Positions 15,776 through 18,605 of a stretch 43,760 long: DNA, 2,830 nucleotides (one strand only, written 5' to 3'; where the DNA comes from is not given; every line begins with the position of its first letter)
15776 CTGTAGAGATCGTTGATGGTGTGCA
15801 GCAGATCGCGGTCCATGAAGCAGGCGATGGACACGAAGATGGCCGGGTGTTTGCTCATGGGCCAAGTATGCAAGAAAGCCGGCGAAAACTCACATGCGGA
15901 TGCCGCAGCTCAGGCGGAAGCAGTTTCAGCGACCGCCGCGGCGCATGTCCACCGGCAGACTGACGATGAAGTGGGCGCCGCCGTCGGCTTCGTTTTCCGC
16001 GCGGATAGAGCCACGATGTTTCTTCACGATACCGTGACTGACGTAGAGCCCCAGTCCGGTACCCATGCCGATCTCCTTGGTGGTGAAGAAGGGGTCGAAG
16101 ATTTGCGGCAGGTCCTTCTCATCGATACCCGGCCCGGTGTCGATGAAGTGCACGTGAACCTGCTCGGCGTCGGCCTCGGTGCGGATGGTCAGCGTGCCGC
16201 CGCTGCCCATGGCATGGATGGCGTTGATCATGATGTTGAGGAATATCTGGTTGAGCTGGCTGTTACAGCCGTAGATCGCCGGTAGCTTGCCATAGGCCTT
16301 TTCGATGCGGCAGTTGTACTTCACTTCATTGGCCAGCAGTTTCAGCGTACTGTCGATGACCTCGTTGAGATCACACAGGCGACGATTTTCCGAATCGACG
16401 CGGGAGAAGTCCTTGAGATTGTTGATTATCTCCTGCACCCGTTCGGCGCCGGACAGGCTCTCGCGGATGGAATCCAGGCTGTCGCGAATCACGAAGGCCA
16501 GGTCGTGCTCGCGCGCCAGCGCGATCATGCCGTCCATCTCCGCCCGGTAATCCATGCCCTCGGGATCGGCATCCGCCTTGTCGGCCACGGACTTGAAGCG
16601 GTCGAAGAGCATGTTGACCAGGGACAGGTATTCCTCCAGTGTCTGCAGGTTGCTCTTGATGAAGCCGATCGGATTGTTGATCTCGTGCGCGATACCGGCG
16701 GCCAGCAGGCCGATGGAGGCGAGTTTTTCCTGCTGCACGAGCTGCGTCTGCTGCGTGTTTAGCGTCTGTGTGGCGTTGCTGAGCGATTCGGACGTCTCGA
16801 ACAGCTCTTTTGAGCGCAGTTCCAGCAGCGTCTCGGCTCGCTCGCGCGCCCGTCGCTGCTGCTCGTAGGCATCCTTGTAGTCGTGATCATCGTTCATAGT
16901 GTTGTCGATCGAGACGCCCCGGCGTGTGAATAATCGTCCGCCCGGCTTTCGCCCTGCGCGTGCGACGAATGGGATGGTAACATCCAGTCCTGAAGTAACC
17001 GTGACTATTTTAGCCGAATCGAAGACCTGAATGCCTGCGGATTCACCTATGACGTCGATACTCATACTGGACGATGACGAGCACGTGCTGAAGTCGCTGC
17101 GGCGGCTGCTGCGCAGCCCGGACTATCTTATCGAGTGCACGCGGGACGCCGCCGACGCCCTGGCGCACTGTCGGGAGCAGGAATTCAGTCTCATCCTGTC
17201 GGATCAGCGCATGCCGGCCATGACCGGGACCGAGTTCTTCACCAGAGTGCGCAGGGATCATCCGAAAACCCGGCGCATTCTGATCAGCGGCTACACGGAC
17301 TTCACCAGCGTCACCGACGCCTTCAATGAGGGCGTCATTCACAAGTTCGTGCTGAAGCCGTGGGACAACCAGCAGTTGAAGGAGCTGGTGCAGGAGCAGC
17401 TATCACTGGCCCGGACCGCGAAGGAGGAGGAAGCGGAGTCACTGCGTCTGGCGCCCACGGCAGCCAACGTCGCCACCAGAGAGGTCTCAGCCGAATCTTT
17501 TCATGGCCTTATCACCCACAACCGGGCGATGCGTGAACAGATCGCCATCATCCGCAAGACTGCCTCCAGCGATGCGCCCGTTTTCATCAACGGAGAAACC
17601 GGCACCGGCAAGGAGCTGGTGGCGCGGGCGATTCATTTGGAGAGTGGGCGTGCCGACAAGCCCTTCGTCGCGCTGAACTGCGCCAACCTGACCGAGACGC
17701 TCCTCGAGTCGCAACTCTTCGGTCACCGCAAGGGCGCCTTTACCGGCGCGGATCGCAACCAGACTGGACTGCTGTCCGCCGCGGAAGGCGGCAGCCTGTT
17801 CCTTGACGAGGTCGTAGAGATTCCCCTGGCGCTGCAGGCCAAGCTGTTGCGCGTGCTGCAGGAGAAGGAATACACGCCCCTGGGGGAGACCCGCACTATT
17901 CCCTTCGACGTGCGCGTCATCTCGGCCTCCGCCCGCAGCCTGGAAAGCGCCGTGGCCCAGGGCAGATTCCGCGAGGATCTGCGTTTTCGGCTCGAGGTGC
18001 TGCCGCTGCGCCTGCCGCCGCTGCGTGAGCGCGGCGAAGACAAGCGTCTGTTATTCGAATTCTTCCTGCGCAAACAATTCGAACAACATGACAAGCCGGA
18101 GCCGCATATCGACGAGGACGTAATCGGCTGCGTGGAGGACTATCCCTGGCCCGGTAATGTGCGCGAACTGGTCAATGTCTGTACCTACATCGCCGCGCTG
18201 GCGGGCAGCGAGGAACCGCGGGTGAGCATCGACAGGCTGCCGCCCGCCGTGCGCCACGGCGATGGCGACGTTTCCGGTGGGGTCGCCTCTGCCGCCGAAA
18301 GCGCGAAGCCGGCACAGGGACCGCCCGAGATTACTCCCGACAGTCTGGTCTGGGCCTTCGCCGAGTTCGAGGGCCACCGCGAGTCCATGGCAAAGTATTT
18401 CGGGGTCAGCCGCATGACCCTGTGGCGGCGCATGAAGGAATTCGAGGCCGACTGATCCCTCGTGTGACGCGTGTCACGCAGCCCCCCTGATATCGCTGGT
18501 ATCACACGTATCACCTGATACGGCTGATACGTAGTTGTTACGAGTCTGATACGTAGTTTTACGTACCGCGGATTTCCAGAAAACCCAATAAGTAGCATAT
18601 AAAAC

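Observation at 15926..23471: Sigma-54 / two-component-controlled, highly divergent chaperone-usher-like fibre locus (best candidate for an undescribed system)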

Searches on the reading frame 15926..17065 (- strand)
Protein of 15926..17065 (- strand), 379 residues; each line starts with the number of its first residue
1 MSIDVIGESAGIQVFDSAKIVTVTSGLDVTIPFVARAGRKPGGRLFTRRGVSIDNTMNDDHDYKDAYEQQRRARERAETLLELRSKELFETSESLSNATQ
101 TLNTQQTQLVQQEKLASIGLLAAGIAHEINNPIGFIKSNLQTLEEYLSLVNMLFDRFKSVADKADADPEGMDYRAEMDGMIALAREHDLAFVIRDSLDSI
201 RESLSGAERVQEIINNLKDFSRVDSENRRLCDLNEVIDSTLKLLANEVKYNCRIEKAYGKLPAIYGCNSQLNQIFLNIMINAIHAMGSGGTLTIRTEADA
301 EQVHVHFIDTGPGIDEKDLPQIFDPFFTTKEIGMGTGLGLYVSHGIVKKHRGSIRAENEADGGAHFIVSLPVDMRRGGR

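Call 3: search_protein_families(library=pfam, proteins=[window:15926-17065:-], max_evalue=1)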
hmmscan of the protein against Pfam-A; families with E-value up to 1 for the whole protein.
window:15926-17065:- (379 aa): 8 families
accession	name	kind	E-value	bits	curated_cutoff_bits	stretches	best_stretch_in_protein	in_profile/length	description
PF02518.31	HATPase_c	-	8.5e-25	87.8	26.4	1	269-373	4-110/111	Histidine kinase-, DNA gyrase B-, and HSP90-like ATPase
PF00512.31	HisKA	-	1e-08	35.5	26.9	2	119-146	3-30/66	His Kinase A (phospho-acceptor) domain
PF13581.12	HATPase_c_2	-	0.0012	19.3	27.4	1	280-354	41-114/127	Histidine kinase-like ATPase domain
PF11315.13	Med30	-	0.019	15.9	28.1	1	138-218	45-121/147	Mediator complex subunit 30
PF00890.30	FAD_binding_2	-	0.084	12.5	20.4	1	31-119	266-321/414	FAD binding domain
PF15146.11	FANCAA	-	0.13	11.8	27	1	199-255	6-64/441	Fanconi anemia-associated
PF10090.15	HPTransfase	-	0.2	11.9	22.9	1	273-313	34-74/123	Histidine phosphotransferase C-terminal domain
PF19191.5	HEF_HK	-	0.54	11.2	24.1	0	124-149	8-33/67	HEF_HK domain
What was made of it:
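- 15926..17065 (-): Soluble histidine kinase (coiled coil + HisKA + HATPase_c). The ORF is 379 aa, but the likely true start is M57 at 16897. Pfam HisKA 1e-8 and HATPase_c 8.5e-25 (call 3).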

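Call 4: search_protein_families(library=ncbifam, proteins=[window:15926-17065:-], max_evalue=1)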
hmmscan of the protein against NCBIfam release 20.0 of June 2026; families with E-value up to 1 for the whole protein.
window:15926-17065:- (379 aa): 88 families (the best 25 are shown)
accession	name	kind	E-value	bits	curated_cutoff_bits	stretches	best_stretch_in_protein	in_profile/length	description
NF038348.1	T2SS_HK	subfamily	2.4e-77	260.7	450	1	91-372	300-573/574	histidine kinase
NF008468.0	PRK11360.1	equivalog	4.4e-54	183.9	646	2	208-374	442-610/616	two-component system sensor histidine kinase AtoS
NF052574.1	HisKinEspCMyxo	equivalog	8.1e-54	183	1200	2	193-372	453-637/785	serine histidine kinase EspC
NF007688.0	PRK10364.1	equivalog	6.9e-43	147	479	2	206-376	285-455/460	two-component system sensor histidine kinase ZraS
NF052573.1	HisKinEspAMyxo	equivalog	7.5e-43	146.6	1400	2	199-372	431-611/755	serine histidine kinase EspA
NF046026.1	HisKinCckACaul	equivalog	4.5e-35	120.9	1000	2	186-375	330-535/678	cell cycle histidine kinase CckA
NF010411.0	PRK13837.1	equivalog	3e-34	118.1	647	2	198-374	487-677/828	two-component system VirA-like sensor kinase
NF053867.1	SprKinKinDBac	equivalog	2e-30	105.7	775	2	208-373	332-498/500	sporulation kinase KinD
NF046020.1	HisKinCckABruc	equivalog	3.6e-30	104.5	1000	2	205-372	524-707/868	cell cycle histidine kinase CckA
NF047497.1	HK_LIC_12097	equivalog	9.7e-29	100.2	500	2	193-372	187-366/367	LIC_12097 family sensor histidine kinase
NF046044.1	PnpS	equivalog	3.3e-26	92.2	400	1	207-371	217-390/390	two-component system histidine kinase PnpS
NF010076.0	PRK13557.1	subfamily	1.5e-25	89.7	631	2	190-373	199-395/540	histidine kinase famiy protein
NF041777.1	sens_FixL_Rhizob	equivalog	2.1e-25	89.3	850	2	206-373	312-482/485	sensor protein FixL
NF047794.1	HisKinPtgB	equivalog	2.1e-25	89.1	1000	2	207-357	490-640/656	two-component system sensor histidine kinase PgtB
NF040750.1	tetrathio_HK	equivalog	3.3e-25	88.6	750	2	192-361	375-543/555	tetrathionate respiration histidine kinase TtrS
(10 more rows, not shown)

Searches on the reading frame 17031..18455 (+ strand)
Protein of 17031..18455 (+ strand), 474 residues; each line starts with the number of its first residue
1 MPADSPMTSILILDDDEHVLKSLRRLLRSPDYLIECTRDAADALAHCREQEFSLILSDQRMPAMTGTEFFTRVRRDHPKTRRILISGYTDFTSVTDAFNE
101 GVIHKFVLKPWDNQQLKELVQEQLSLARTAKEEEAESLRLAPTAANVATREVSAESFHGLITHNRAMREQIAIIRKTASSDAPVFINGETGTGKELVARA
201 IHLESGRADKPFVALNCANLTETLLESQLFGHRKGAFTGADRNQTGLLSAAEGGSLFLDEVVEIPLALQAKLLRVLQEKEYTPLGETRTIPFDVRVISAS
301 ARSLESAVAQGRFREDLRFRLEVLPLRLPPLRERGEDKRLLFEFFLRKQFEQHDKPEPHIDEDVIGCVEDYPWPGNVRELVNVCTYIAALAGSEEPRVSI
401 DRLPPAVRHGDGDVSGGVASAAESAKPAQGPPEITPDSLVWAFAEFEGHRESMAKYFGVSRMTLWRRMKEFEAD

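Call 3: search_protein_families(library=pfam, proteins=[window:17031-18455:+], max_evalue=1)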
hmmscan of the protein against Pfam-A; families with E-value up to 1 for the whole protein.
window:17031-18455:+ (474 aa): 15 families
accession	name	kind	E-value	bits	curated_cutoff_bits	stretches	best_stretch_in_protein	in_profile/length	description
PF00158.32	Sigma54_activat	-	1.5e-65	220.4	20.2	1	160-326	1-167/168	Sigma-54 interaction domain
PF00072.30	Response_reg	-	9.1e-22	77.8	30.2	1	10-120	1-110/111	Response regulator receiver domain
PF14532.12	Sigma54_activ_2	-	2.8e-21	76.6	25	1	167-331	10-138/138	Sigma-54 interaction domain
PF25601.1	AAA_lid_14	-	3.7e-17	62.4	27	1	332-410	1-77/87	AAA+ ATPase lid domain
PF07728.20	AAA_5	-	3.2e-07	30.9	22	1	183-298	1-119/139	AAA domain (dynein-related subfamily)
PF02954.25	HTH_8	-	5.5e-06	26.5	22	1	444-471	15-42/42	Bacterial regulatory protein, Fis family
PF20030.5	bpMoxR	-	0.0035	16.9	27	1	184-302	34-146/205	MoxR domain in the MoxR-vWA-beta-propeller ternary systems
PF00004.35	AAA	-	0.0067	17.3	21.2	1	186-320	3-130/131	ATPase family associated with various cellular activities (AAA)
PF01078.27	Mg_chelatase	-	0.013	15.3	20.3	1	239-280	93-134/207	Magnesium chelatase, subunit ChlI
PF13191.12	AAA_16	-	0.026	15.5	32.6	1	176-277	18-121/167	AAA ATPase domain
PF06068.19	TIP49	-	0.03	13.9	23.8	1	154-220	23-88/347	TIP49 P-loop domain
PF08279.18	HTH_11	-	0.041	14.2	25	1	452-472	20-40/55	HTH domain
PF07724.20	AAA_2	-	0.088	13.3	27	1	185-296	7-118/166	AAA domain (Cdc48 subfamily)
PF05225.22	HTH_psq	-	0.098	12.8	20.4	1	454-470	23-39/45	helix-turn-helix, Psq domain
PF12775.13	AAA_7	-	0.11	12.4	25.8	1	168-237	20-94/181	P-loop containing dynein motor region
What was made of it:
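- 17031..18455 (+): NtrC-family sigma-54 enhancer-binding response regulator (REC, AAA+ with GAFTGA, HTH_8). Pfam Sigma54_activat 1.5e-65, Response_reg 9e-22, HTH_8 5.5e-6 (call 3).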

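Call 4: search_protein_families(library=ncbifam, proteins=[window:17031-18455:+], max_evalue=1)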
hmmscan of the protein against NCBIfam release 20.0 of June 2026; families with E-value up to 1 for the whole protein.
window:17031-18455:+ (474 aa): 100 families (the best 25 are shown)
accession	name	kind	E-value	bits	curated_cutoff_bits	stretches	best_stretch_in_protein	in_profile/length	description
TIGR01818.1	ntrC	equivalog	7.6e-103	344.8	558.6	1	10-411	1-385/463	nitrogen regulation protein NR(I)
NF008469.0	PRK11361.1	equivalog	4.2e-101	338.9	714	1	7-472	4-455/461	acetoacetate metabolism transcriptional regulator AtoC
TIGR02329.1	propionate_PrpR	equivalog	3e-88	296.7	499.2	1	115-469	174-525/526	propionate catabolism operon regulatory protein PrpR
NF011695.0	PRK15115.1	equivalog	1.1e-87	294.7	763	1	8-393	7-370/445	two-component system response regulator GlrR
TIGR01817.1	nifA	equivalog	1.7e-87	294.4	528.85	1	126-393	166-430/534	nif-specific transcriptional activator NifA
NF038308.1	RNA_repair_RtcR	equivalog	2e-86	291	650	1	10-465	31-505/530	RNA repair transcriptional activator RtcR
TIGR02915.1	PEP_resp_reg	equivalog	5.9e-86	289.1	502.6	1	10-391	1-372/445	PEP-CTERM-box response regulator transcription factor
NF041946.1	LuxO_transreg_Vib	equivalog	2.5e-85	287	800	1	23-413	12-386/463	quorum-sensing sigma-54 dependent transcriptional regulator LuxO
NF003451.0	PRK05022.1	equivalog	3.3e-83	280.1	476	1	112-396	147-428/512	nitric oxide reductase transcriptional regulator NorR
NF041552.1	TF_PrdR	equivalog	2.3e-82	277.2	795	1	149-471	258-576/577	sigma-54 dependent transcriptional regulator PrdR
NF011953.0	PRK15424.1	equivalog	6.2e-82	275.9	703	1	117-470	186-533/538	propionate catabolism operon regulatory protein PrpR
NF007689.0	PRK10365.1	equivalog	5.2e-81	272.7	760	1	9-407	7-386/441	sigma-54-dependent response regulator transcription factor ZraR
NF008176.1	PRK10923.1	equivalog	1.1e-79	268.3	620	1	10-411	6-389/469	nitrogen regulation protein NR(I)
NF051870.1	NAssimRespRegNtrX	equivalog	4.1e-79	266.6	600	1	8-470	2-449/452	nitrogen assimilation response regulator NtrX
NF050807.1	TransRegFlbDCaul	equivalog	2e-75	254.4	750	1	134-472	93-439/454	sigma-54-dependent transcriptional regulator FlbD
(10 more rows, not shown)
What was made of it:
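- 17031..18455 (+): Below the cutoff of every NCBIfam equivalog (call 4).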
